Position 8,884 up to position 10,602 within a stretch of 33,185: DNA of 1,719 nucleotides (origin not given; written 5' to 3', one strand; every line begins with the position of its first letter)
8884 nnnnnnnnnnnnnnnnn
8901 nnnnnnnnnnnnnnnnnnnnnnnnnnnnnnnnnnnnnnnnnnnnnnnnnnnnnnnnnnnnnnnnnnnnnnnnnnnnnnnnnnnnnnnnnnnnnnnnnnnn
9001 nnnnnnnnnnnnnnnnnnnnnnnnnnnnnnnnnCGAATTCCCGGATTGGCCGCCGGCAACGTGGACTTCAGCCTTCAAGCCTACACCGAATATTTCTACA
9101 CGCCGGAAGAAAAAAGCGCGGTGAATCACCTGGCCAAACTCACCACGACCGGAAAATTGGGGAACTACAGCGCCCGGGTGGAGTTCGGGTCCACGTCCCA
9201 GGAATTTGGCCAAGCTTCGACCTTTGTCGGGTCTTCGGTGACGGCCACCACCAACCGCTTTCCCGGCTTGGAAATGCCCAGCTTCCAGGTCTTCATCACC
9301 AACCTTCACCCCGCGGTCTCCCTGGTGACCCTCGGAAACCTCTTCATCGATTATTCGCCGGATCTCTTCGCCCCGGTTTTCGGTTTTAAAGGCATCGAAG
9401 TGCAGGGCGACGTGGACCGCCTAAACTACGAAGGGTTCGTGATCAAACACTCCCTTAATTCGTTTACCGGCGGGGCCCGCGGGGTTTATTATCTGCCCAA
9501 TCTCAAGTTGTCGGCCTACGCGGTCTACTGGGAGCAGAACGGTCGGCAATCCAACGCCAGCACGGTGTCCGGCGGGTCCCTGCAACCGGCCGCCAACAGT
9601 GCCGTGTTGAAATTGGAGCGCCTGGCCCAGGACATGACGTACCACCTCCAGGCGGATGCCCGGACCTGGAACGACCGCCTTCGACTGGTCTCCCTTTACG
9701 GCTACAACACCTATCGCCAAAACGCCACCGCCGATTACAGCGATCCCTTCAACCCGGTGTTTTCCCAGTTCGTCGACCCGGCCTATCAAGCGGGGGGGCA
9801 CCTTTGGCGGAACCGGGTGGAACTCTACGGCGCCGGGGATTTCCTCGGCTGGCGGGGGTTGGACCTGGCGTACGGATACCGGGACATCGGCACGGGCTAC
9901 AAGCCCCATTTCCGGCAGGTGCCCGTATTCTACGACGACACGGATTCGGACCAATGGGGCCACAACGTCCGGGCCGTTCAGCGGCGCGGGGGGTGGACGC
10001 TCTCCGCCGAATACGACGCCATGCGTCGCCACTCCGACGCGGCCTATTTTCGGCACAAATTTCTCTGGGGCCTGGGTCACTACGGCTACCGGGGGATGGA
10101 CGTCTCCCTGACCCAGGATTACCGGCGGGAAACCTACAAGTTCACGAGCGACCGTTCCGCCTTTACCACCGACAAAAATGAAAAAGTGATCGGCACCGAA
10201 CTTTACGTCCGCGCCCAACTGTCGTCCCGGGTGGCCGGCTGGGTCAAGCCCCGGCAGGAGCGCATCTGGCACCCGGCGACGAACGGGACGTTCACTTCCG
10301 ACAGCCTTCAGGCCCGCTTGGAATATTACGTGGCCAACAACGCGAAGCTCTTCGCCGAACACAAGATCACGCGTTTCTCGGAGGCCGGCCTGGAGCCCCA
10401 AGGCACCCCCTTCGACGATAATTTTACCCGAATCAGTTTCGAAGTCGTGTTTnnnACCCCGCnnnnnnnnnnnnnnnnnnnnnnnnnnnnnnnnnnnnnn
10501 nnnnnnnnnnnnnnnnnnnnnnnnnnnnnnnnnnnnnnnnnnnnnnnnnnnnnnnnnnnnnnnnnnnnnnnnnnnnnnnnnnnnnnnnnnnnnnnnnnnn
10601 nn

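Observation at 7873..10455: Outer-membrane beta-barrel fused to two N-terminal CBM-like modules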

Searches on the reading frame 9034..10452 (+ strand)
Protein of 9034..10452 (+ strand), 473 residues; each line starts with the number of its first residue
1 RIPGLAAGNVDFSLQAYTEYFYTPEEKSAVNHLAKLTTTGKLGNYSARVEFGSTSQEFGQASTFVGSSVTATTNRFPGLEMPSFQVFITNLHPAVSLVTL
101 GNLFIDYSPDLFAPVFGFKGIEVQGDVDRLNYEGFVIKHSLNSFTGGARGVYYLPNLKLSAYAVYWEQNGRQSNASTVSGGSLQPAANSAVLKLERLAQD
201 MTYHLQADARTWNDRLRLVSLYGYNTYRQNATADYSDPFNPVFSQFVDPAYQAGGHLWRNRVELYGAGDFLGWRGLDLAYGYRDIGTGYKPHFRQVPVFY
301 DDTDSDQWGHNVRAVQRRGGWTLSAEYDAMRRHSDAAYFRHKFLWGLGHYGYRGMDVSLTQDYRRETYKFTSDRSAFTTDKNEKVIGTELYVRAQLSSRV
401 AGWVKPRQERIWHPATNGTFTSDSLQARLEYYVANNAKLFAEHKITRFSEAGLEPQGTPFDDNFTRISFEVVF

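Call 8: find_homologous_proteins(query=window:9034-10452:+, max_evalue=0.001)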
Query window:9034-10452:+ (473 aa): 10 proteins with E <= 0.001 among 7537 candidates.
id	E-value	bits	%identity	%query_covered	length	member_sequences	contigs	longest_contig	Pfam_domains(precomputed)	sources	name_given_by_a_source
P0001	2.3e-211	721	67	98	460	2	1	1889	-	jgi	jgi:hypothetical protein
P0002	4.8e-186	638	59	99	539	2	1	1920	-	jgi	jgi:hypothetical protein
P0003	3.3e-183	628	59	100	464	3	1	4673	-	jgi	jgi:hypothetical protein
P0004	2.4e-177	609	58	100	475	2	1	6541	-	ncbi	-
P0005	1.9e-168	580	58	92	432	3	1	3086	-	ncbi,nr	ncbi:MAG TPA: hypothetical protein P5079_11115, partial [Elusimicrobiota bacterium]|nr:hypothetical 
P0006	1.2e-122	428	66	59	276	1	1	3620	-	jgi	jgi:hypothetical protein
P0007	3.2e-114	401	39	100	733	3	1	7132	PF03425.20,PF08547.19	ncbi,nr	ncbi:MAG: CIA30 family protein, partial [Elusimicrobia bacterium]|nr:CIA30 family protein [Elusimicr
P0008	9.4e-114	399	42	100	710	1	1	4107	PF08547.19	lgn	-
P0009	4.8e-105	370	40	98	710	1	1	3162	PF03425.20,PF08547.19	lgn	-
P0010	7.1e-97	344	38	92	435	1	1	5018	-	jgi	-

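Call 16: find_encoding_contigs(protein=P0007, flank=10000, max_places=3)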
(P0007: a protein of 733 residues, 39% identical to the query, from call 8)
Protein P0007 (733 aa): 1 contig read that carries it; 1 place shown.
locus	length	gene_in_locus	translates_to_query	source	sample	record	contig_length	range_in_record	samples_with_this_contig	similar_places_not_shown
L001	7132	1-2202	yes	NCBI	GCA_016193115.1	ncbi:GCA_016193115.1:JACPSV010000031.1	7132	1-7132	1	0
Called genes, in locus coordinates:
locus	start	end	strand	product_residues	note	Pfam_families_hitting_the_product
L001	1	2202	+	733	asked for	PF08547:CIA30 (faint), PF03425:CBM_11 (weak)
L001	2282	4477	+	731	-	PF01547:SBP_bac_1, PF13416:SBP_bac_8, PF00528:BPD_transp_1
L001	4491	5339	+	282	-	PF00528:BPD_transp_1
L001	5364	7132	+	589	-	PF01301:Glyco_hydro_35, PF02449:Glyco_hydro_42, PF22369:GLMA_2nd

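Call 17: find_encoding_contigs(protein=P0004, flank=10000, max_places=3)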
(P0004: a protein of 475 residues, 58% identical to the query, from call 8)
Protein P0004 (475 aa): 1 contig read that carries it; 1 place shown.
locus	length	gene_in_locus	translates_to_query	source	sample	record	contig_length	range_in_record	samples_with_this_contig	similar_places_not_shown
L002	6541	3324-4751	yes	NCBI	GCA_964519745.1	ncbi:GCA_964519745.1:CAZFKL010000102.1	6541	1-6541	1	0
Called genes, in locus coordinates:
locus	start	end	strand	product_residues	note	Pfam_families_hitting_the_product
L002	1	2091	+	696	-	?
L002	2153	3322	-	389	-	-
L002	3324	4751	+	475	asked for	-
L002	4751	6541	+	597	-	?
